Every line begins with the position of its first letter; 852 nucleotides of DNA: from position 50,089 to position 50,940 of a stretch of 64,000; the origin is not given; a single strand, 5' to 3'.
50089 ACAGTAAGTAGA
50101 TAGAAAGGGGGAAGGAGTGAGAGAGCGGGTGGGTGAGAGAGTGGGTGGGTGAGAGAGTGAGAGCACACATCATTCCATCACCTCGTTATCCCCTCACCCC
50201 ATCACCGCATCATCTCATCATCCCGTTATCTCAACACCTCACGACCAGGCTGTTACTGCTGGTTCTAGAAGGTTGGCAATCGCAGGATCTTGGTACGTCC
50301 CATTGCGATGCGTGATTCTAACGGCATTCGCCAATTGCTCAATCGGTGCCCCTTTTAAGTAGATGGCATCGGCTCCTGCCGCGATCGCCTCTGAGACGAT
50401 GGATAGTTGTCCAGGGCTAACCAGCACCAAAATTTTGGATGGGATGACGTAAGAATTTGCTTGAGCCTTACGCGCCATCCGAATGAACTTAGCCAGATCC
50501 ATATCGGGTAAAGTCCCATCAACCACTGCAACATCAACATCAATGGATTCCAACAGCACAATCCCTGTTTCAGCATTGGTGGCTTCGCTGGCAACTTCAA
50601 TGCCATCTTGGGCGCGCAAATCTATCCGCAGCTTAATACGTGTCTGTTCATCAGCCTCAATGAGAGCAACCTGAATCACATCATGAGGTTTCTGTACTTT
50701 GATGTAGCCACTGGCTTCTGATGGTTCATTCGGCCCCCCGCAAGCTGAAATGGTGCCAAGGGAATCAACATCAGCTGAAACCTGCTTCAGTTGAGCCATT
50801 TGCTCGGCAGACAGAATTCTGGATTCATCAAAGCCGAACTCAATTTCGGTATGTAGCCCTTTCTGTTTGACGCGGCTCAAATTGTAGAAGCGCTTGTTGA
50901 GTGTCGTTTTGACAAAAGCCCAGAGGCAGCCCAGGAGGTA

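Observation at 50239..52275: BchE-like B12/radical-SAM enzyme carrying a fused C-terminal receiver-like domain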

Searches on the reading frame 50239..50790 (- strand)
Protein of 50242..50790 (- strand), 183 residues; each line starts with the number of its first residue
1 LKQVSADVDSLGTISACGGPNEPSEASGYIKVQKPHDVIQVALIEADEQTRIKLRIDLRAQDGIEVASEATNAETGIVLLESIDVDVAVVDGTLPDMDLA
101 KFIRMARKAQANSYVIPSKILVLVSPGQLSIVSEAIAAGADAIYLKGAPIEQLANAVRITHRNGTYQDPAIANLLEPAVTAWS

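Call 4: search_protein_families(library=pfam, proteins=[window:50239-50700:-], max_evalue=1)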
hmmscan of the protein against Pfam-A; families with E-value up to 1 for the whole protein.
window:50239-50700:- (153 aa): 2 families
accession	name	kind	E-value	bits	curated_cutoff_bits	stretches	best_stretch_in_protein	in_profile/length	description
PF00072.30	Response_reg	-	7.6e-08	32.9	30.2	1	11-128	1-111/111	Response regulator receiver domain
PF16524.11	RisS_PPD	-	0.18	12.6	27.5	1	10-41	16-47/107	Periplasmic domain of Sensor histidine kinase RisS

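Call 5: search_protein_families(library=ncbifam, proteins=[window:50239-50700:-], max_evalue=1)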
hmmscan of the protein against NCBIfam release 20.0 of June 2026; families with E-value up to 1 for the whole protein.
window:50239-50700:- (153 aa): 33 families (the best 25 are shown)
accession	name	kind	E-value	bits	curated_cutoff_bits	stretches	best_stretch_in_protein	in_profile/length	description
TIGR02875.1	spore_0_A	equivalog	2.4e-08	33.5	200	1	9-133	3-124/262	sporulation transcription factor Spo0A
NF007935.0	PRK10651.1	equivalog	5.2e-08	32.3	250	1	10-130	8-123/216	two-component system response regulator NarL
NF007018.1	PRK09483.1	equivalog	1.9e-07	30.9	280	1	8-143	1-131/217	UvrY/SirA/GacA family response regulator transcription factor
NF052445.1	RespRegMctR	equivalog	9.9e-07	28.4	300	1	9-144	2-132/205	two-component system response regulator MctR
NF045505.1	RR_RssB_Pseudo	equivalog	4.4e-06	26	700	1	9-124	6-112/394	two-component system response regulator RssB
NF007708.0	PRK10403.1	equivalog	7.3e-06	25.6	343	1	10-132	8-125/215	nitrate/nitrite response regulator protein NarP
NF041733.1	resp_reg_CseB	equivalog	1.4e-05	24.6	350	1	10-136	2-120/228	two-component system response regulator CseB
NF047785.1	respo_reg_MadR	equivalog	2.1e-05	24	300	1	10-144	2-134/209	MadR family response regulator transcription factor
NF008078.0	PRK10816.1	equivalog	2.5e-05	23.9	336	1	10-129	2-114/223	two-component system response regulator PhoP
NF007820.0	PRK10529.1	equivalog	5.4e-05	22.7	325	1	11-133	4-118/225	two-component system response regulator KdpE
NF045991.1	RespRegCtrARhodob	equivalog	5.6e-05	23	350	1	10-127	2-112/224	response regulator transcription factor CtrA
NF011896.0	PRK15369.1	equivalog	8.3e-05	22.3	242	1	51-142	46-132/211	two component system response regulator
NF007928.2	PRK10643.1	equivalog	0.00019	21.2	330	1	13-132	5-117/216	two-component system response regulator PmrA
NF007685.0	PRK10360.1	equivalog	0.00033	20.5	258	1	9-145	2-130/196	response regulator transcription factor UhpA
NF007403.0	PRK09935.1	equivalog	0.00037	20.2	271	1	14-130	9-120/210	fimbria biosynthesis transcriptional regulator FimZ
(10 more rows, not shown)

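Call 23: find_homologous_proteins(query=window:50242-50790:-, max_evalue=0.001)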
Query seq(183 aa) (183 aa): 50 proteins with E <= 0.001 among 400 candidates.
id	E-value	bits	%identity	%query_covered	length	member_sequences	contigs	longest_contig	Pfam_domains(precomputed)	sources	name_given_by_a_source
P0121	2.0e-81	290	80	98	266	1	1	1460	PF00072.31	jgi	jgi:anaerobic magnesium-protoporphyrin IX monomethyl ester cyclase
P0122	3.2e-74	266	72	99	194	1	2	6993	-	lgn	-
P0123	9.7e-71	255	75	96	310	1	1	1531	PF00072.31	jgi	jgi:anaerobic magnesium-protoporphyrin IX monomethyl ester cyclase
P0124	3.4e-67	243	67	96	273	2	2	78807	PF00072.31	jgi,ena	jgi:anaerobic magnesium-protoporphyrin IX monomethyl ester cyclase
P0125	1.2e-64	235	66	95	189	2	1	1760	PF00072.31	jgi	jgi:anaerobic magnesium-protoporphyrin IX monomethyl ester cyclase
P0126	8.5e-64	232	78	80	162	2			PF00072.31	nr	nr:response regulator [Scytonema sp. UIC 10036]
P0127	8.3e-62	226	64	96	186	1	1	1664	PF00072.31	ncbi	-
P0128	3.8e-61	224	66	96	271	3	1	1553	PF00072.31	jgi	jgi:anaerobic magnesium-protoporphyrin IX monomethyl ester cyclase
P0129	5.1e-59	217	70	82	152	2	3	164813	PF00072.31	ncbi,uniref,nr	ncbi:response regulator transcription factor [Aetokthonos hydrillicola Thurmond2011]|uniref:Response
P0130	8.1e-59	216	78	76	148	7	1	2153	PF00072.31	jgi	jgi:anaerobic magnesium-protoporphyrin IX monomethyl ester cyclase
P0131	7.2e-58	213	68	86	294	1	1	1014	PF00072.31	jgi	jgi:anaerobic magnesium-protoporphyrin IX monomethyl ester cyclase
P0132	1.1e-57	212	63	91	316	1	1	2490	PF00072.31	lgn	-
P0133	7.6e-50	187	78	64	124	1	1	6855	PF00072.31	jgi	jgi:anaerobic magnesium-protoporphyrin IX monomethyl ester cyclase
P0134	1.5e-45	173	63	79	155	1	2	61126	PF00072.31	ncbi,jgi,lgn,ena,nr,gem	ncbi:MAG TPA: hypothetical protein DEF27_02785 [Oscillatoriales bacterium UBA8482]|nr:MAG: hypotheti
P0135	1.3e-44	170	73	65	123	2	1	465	PF00072.31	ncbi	ncbi:MAG: response regulator, partial [Microcystaceae cyanobacterium]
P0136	2.9e-44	169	66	75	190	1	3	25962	PF00072.31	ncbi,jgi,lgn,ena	jgi:anaerobic magnesium-protoporphyrin IX monomethyl ester cyclase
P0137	1.5e-42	163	63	74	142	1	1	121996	PF00072.31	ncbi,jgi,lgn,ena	jgi:anaerobic magnesium-protoporphyrin IX monomethyl ester cyclase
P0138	4.3e-40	155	64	73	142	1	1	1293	PF00072.31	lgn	-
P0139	1.7e-38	150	59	75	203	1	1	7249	PF00072.31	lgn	-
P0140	2.4e-38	150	58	73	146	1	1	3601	PF00072.31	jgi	jgi:anaerobic magnesium-protoporphyrin IX monomethyl ester cyclase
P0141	7.4e-38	148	60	73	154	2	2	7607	PF00072.31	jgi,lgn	jgi:anaerobic magnesium-protoporphyrin IX monomethyl ester cyclase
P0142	1.7e-37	147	58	73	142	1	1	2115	PF00072.31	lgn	-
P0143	2.4e-37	146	62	73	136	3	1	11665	PF00072.31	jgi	jgi:anaerobic magnesium-protoporphyrin IX monomethyl ester cyclase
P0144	5.2e-37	145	58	73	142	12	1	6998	PF00072.31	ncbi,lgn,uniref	ncbi:MAG: response regulator [Leptodesmis sp.]|uniref:response regulator n=1 Tax=Leptodesmis sp. Tax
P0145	6.1e-37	145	60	74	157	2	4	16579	PF00072.31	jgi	jgi:anaerobic magnesium-protoporphyrin IX monomethyl ester cyclase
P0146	8.5e-37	145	59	76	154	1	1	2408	PF00072.31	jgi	jgi:anaerobic magnesium-protoporphyrin IX monomethyl ester cyclase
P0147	8.6e-37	145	60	74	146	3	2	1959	PF00072.31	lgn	-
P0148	9.0e-37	145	59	74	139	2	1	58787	PF00072.31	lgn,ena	-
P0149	6.8e-36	142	59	74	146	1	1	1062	PF00072.31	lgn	-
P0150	3.0e-35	140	56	74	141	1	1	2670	PF00072.31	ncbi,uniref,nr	ncbi:response regulator transcription factor [Thermosynechococcus sp. OHK43]|uniref:response regulat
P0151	5.0e-35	139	56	73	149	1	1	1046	PF00072.31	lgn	-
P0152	9.5e-35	138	58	74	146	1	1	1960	PF00072.31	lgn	-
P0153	9.6e-35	138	58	74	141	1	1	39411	PF00072.31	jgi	jgi:anaerobic magnesium-protoporphyrin IX monomethyl ester cyclase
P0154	1.4e-34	137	57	74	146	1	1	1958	PF00072.31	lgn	-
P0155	3.3e-34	136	57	74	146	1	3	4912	PF00072.31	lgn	-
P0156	7.4e-33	132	55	75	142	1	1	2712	PF00072.31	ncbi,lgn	-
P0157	8.0e-33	132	59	71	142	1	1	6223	PF00072.31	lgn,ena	-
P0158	8.6e-33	132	52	79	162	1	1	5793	PF00072.31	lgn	-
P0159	1.2e-32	131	58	70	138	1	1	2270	PF00072.31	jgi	jgi:anaerobic magnesium-protoporphyrin IX monomethyl ester cyclase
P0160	3.4e-32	130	56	73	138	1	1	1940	PF00072.31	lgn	-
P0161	3.4e-32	130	52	74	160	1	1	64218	PF00072.31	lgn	-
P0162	1.9e-31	127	59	68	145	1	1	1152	PF00072.31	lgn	-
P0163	2.0e-31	127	63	66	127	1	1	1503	PF00072.31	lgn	-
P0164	4.7e-31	126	65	57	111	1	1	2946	PF00072.31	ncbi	ncbi:MAG: response regulator, partial [Thermosynechococcaceae cyanobacterium]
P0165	1.7e-27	114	55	65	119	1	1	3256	PF00072.31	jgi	-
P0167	7.0e-24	103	64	47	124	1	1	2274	PF00072.31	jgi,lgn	jgi:anaerobic magnesium-protoporphyrin IX monomethyl ester cyclase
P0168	1.1e-22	99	53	64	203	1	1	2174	PF00072.31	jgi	jgi:anaerobic magnesium-protoporphyrin IX monomethyl ester cyclase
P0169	1.2e-22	99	52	67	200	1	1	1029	PF00072.31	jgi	jgi:anaerobic magnesium-protoporphyrin IX monomethyl ester cyclase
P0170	8.5e-5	41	29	69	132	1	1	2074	PF00072.31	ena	-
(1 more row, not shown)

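Call 24: search_solved_structures(query=window:50242-50685:-, max_evalue=0.01, show_alignments=3)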
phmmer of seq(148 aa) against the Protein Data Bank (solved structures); distinct sequences matched with E-value up to 0.01: 33.
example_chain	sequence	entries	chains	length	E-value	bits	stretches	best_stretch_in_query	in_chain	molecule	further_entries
4iga_A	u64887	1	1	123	6.8e-07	32.9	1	16-112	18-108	Chemotaxis protein CheY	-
1tmy_A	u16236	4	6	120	6.8e-07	32.9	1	16-112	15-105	CHEY PROTEIN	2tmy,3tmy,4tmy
1u0s_Y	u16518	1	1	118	7.1e-07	32.8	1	16-112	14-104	Chemotaxis protein cheY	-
9rhz_C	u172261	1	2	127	1.2e-06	32.1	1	1-111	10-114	Chemotaxis protein CheY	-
5hev_A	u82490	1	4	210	2.9e-06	30.9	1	4-138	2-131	Response regulator protein VraR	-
8q52_A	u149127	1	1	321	4.2e-06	30.3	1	16-113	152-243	Leucine-specific-binding protein,Chemotaxis protein CheY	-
6c40_B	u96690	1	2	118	4.6e-06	30.2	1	16-112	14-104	Chemotaxis protein CheY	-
7ve6_A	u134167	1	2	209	6.3e-06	29.7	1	4-136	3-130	Response regulator protein VraR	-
4gvp_A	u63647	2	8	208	7.1e-06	29.6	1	4-136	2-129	Response regulator protein vraR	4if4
4qyw_A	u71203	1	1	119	1.2e-05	28.8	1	16-112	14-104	Chemotaxis protein CheY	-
5wq0_B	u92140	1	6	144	4e-05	27.2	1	4-123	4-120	Stage 0 sporulation protein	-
1a04_A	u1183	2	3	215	6.3e-05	26.5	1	23-123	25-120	NITRATE/NITRITE RESPONSE REGULATOR PROTEIN NARL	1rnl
5wq0_D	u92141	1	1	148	7.4e-05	26.3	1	4-123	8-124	Stage 0 sporulation protein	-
9phz_E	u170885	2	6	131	9.8e-05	25.9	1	18-126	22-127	Stage 0 sporulation protein A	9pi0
3eul_A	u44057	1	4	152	0.00011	25.8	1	26-123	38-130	POSSIBLE NITRATE/NITRITE RESPONSE TRANSCRIPTIONAL REGULATORY PROTEIN NARL (DNA-binding res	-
4le0_A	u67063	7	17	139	0.00031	24.3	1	18-127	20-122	Transcriptional regulatory protein DesR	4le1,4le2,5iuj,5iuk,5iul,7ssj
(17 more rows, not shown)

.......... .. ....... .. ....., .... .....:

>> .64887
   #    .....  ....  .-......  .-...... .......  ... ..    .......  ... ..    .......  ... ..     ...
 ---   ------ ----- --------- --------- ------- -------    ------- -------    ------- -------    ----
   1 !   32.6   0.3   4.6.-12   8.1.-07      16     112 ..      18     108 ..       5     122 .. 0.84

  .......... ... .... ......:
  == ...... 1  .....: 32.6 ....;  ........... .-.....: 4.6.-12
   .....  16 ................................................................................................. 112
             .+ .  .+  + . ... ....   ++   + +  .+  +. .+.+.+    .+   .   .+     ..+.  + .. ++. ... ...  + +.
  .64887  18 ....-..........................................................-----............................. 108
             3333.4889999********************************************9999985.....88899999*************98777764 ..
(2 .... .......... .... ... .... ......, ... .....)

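Call 26: find_encoding_contigs(protein=P0137, flank=8000, max_places=3)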
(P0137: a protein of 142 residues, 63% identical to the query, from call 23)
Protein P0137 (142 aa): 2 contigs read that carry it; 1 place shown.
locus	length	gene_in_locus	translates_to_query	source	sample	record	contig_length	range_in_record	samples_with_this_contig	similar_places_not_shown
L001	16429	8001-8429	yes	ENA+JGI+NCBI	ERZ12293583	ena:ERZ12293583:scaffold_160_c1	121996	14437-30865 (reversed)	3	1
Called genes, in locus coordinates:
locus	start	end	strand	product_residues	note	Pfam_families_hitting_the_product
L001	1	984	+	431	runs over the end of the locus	PF01565:FAD_binding_4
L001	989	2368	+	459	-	PF13187:Fer4_9 (faint), PF12797:Fer4_2 (faint), PF13183:Fer4_8, PF13237:Fer4_10 (weak), PF12838:Fer4_7, PF13484:Fer4_16 (weak), PF13534:Fer4_17, PF02754:CCG, +1 more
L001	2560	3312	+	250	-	PF01126:Heme_oxygenase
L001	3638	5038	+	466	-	PF04055:Radical_SAM, PF06969:HemN_C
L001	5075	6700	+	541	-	PF02310:B12-binding, PF04055:Radical_SAM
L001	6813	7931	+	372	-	PF00478:IMPDH (faint), PF03060:NMO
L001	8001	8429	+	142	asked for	PF00072:Response_reg (weak)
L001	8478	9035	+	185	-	PF01814:Hemerythrin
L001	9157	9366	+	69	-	PF15919:HicB_lk_antitox (weak), PF21748:UPF0150 (weak)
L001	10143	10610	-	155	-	PF18306:LDcluster4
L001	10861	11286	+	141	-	PF20133:HHL1-like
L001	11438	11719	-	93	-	PF03083:MtN3_slv, PF04193:PQ-loop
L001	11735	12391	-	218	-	PF03130:HEAT_PBS (faint), PF13646:HEAT_2, PF13513:HEAT_EZ (faint), PF02985:HEAT (faint), PF13646:HEAT_2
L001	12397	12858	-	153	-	PF00571:CBS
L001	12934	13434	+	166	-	PF01066:CDP-OH_P_transf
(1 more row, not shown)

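Call 27: find_encoding_contigs(protein=P0129, flank=8000, max_places=3)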
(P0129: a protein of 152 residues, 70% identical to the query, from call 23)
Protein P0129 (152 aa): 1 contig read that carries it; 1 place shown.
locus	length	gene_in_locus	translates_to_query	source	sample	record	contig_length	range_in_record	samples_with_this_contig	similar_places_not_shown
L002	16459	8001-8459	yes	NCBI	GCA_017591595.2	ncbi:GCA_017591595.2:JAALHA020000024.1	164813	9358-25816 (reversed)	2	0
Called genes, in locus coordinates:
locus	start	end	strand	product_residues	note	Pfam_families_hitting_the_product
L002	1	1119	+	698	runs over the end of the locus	PF12710:HAD (faint), PF00122:E1-E2_ATPase, PF00702:Hydrolase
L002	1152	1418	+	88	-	PF09604:Potass_KdpF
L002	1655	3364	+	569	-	PF03814:KdpA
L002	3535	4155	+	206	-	PF02669:KdpC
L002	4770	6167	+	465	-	PF04055:Radical_SAM, PF06969:HemN_C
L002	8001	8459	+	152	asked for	PF00072:Response_reg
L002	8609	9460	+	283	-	PF00487:FA_desaturase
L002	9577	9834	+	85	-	PF03683:UPF0175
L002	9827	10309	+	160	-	PF11848:DUF3368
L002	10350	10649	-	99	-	-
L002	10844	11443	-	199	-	PF00571:CBS, PF02672:CP12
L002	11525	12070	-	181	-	PF01058:Oxidored_q6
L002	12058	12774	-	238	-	PF13510:Fer2_4, PF10588:NADH-G_4Fe-4S_3, PF22117:Fer4_Nqo3, PF12838:Fer4_7 (weak), PF13183:Fer4_8 (weak), PF13187:Fer4_9 (weak), PF00037:Fer4 (weak), PF12837:Fer4_6 (weak), +3 more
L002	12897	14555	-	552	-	PF01257:2Fe-2S_thioredx (weak), PF01512:Complex1_51K, PF10531:SLBB (weak), PF10589:NADH_4Fe-4S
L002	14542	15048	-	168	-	PF01257:2Fe-2S_thioredx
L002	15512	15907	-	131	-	PF00072:Response_reg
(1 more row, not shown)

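Call 31: find_encoding_contigs(protein=P0150, flank=8000, max_places=3)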
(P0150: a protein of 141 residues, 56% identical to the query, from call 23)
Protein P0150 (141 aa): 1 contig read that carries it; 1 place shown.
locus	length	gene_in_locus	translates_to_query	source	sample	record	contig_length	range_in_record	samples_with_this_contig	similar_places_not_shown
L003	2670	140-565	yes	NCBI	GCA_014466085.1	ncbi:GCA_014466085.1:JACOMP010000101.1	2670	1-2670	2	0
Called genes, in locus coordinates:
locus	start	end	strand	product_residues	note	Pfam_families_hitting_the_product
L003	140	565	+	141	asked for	PF00072:Response_reg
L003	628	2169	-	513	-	PF05598:DUF772, PF13586:DDE_Tnp_1_2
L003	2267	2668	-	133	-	?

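Call 32: find_encoding_contigs(protein=P0144, flank=8000, max_places=3)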
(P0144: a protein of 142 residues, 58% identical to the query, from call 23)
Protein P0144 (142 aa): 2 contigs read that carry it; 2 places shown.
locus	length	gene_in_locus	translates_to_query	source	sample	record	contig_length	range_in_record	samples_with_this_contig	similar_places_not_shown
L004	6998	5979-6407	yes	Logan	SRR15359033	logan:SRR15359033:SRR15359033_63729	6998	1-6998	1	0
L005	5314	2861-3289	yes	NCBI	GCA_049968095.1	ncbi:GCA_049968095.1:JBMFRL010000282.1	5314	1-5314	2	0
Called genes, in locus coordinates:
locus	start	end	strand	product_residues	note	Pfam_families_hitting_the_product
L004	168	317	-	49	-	-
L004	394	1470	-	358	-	PF02915:Rubrerythrin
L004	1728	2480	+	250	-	PF01126:Heme_oxygenase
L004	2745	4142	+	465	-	PF04055:Radical_SAM, PF06969:HemN_C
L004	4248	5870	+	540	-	PF02310:B12-binding, PF04055:Radical_SAM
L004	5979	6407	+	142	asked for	PF00072:Response_reg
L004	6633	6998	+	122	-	?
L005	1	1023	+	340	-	PF04055:Radical_SAM, PF06969:HemN_C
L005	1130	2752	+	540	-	PF02310:B12-binding, PF04055:Radical_SAM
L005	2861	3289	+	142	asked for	PF00072:Response_reg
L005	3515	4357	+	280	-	PF00487:FA_desaturase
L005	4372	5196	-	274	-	PF12204:DUF3598_N, PF21053:BFA1_C, PF12204:DUF3598_N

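Call 33: find_encoding_contigs(protein=P0161, flank=8000, max_places=2)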
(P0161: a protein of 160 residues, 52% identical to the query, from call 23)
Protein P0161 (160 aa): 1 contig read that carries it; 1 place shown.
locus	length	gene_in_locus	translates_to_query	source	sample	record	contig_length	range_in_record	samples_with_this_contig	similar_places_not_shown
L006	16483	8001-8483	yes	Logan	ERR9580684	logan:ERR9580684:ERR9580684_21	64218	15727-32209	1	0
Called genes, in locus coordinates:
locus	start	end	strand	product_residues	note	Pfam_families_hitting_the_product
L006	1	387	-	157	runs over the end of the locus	-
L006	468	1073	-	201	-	PF02283:CobU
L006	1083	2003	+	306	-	PF13428:TPR_14 (faint), PF25064:ARM_TT21_5th (faint), PF00515:TPR_1 (faint), PF07719:TPR_2 (faint), PF13432:TPR_16 (faint), PF13429:TPR_15, PF21033:RMD1-3 (faint), PF14559:TPR_19 (weak), +4 more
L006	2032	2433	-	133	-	PF01638:HxlR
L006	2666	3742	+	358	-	PF02915:Rubrerythrin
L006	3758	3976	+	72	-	-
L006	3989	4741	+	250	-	PF01126:Heme_oxygenase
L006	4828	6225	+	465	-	PF04055:Radical_SAM, PF06969:HemN_C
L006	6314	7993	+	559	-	PF02310:B12-binding, PF04055:Radical_SAM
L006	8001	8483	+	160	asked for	PF00072:Response_reg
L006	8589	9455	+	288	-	PF00487:FA_desaturase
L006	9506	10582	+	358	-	PF00478:IMPDH (faint), PF03060:NMO, PF01070:FMN_dh (weak)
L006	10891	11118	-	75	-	PF07927:HicA_toxin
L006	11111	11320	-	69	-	-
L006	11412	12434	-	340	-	PF11154:DUF2934, PF00805:Pentapeptide, PF13576:Pentapeptide_3 (faint), PF13599:Pentapeptide_4 (faint), PF00805:Pentapeptide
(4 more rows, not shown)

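Call 49: predict_structure(alignment_id=A1)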
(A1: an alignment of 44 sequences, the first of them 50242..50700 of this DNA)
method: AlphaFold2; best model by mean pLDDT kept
length: 153 residues; sequences in the alignment: 44
mean_pLDDT: 91.7   pTM: 0.86
mean pLDDT of the five models: 91.7, 91.5, 90.9, 90.7, 84.1
residues with pLDDT >= 90: 126; 70-90: 13; 50-70: 8; < 50: 6
segments of 3 or more residues with pLDDT < 50: 1-4
pLDDT, mean of each block of 10 residues (from residue 1): 66 98 98 98 98 97 97 98 96 92 95 95 98 93 67 49
secondary structure, 60 per line:
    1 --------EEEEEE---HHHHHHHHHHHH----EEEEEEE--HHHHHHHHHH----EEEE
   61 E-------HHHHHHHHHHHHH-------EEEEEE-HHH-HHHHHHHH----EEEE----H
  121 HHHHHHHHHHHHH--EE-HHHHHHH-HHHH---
elements in order: E9-14 H18-29 E34-40 H43-52 E57-61 H69-81 E89-94 H100-107 E112-115 H120-133 H139-145 H147-150
